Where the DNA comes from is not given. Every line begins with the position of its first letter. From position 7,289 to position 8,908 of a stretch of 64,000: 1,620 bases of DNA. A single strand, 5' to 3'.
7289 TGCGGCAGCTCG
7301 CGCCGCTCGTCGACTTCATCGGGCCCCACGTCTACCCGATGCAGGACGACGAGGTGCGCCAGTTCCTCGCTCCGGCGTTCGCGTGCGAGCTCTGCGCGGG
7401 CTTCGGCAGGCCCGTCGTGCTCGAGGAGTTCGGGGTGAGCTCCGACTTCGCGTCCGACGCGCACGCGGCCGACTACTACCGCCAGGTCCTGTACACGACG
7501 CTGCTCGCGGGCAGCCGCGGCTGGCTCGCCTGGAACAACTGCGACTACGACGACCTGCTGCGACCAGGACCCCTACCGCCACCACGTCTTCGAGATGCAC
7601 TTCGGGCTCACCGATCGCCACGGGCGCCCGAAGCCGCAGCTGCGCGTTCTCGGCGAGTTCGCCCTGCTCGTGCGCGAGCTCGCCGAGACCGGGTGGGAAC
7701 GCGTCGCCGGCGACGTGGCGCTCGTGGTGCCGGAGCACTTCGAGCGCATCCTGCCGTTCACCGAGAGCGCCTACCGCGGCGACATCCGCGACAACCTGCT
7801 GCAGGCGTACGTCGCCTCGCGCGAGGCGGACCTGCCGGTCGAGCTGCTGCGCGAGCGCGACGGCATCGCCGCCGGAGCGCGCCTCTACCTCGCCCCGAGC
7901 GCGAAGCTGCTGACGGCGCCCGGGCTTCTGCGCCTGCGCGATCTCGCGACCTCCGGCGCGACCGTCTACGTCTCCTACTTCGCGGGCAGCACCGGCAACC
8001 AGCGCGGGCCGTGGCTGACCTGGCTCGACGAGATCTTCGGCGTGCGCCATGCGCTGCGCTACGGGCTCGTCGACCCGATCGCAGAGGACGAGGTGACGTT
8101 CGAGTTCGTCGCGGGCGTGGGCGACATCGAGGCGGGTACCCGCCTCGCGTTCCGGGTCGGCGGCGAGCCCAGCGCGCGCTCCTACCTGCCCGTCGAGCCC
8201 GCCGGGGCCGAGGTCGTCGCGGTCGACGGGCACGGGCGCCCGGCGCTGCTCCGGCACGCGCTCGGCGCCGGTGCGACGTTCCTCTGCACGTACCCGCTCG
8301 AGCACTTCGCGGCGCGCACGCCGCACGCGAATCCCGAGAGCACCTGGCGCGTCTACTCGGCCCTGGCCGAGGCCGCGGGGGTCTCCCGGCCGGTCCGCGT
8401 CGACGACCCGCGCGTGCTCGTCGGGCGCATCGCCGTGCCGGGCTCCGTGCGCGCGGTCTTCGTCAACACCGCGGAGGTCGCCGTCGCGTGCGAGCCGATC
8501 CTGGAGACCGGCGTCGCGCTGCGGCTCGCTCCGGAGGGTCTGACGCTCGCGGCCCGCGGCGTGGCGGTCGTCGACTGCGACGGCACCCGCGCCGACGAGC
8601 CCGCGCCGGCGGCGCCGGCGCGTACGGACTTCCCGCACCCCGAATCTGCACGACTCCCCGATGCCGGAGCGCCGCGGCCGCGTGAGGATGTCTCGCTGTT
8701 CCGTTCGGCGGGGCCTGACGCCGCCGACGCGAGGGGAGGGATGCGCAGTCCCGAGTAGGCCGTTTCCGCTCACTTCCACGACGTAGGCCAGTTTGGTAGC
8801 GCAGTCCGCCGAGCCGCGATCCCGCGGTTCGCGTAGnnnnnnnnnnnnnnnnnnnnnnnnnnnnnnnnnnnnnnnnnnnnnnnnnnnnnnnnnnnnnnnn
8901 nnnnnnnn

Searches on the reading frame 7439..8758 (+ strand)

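Call 39: search_protein_families(library=pfam, proteins=[window:7439-8758:+], max_evalue=0.0001)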
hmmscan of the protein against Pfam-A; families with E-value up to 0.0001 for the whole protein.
window:7439-8758:+ (439 aa): 0 families

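Call 66: search_protein_families(library=pfam, proteins=[window:7439-8755:+], max_evalue=1)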
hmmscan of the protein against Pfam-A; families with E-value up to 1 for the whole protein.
window:7439-8755:+ (439 aa): 3 families
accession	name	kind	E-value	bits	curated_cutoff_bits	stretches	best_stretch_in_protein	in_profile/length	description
PF08532.16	Glyco_hydro_42M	-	0.011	15.7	25.8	1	116-314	28-205/207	Beta-galactosidase trimerisation domain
PF03889.18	ArfA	-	0.078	12.9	25.5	1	113-127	6-20/44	Alternative ribosome-rescue factor A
PF07545.19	Vg_Tdu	-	0.15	12.4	27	0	91-105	15-29/31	Vestigial/Tondu family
